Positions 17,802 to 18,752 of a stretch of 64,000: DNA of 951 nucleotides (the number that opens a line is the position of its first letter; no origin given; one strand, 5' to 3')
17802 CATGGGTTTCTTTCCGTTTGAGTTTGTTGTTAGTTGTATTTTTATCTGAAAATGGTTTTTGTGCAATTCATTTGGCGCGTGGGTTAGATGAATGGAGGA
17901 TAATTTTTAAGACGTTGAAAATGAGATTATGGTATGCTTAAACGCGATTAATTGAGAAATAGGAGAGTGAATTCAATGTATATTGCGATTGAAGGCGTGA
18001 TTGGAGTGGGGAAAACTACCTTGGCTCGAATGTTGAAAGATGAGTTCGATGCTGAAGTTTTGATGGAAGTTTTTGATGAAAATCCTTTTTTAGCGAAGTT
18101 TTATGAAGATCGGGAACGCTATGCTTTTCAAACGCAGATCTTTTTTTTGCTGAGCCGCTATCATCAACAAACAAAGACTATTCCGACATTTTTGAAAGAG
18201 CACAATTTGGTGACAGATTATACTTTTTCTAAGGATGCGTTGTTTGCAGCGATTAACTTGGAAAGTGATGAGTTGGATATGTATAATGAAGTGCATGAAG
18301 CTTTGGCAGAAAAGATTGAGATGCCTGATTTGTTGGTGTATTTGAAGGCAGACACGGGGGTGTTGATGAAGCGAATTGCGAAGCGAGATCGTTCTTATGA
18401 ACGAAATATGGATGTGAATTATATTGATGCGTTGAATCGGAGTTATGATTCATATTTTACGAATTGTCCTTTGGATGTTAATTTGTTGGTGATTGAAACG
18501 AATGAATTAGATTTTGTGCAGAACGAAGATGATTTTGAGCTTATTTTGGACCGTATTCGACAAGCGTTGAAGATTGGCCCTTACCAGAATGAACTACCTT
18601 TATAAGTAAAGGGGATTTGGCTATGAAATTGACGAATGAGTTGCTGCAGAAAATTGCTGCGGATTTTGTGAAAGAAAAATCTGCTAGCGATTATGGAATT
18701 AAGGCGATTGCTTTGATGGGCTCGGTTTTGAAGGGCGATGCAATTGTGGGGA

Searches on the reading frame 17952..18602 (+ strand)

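Call 86: search_protein_families(library=pfam, proteins=[window:17952-18602:+], max_evalue=0.001)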
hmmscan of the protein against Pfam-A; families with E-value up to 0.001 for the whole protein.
window:17952-18602:+ (217 aa): 6 families
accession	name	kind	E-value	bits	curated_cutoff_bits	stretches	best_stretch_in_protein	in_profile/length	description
PF01712.25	dNK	-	4.7e-42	144.5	27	1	11-205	1-201/203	Deoxynucleoside kinase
PF02223.23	Thymidylate_kin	-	2.7e-10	40.7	27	1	13-181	1-172/185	Thymidylate kinase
PF13238.12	AAA_18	-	1.2e-07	32.6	29.4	1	11-148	1-114/128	AAA domain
PF13671.12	AAA_33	-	6.6e-07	30.2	27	1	12-156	3-129/143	AAA domain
PF13207.12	AAA_17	-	0.00039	21.2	27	0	114-151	92-127/136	AAA domain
PF13401.12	AAA_22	-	0.0006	20.6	27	1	10-101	7-75/130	AAA domain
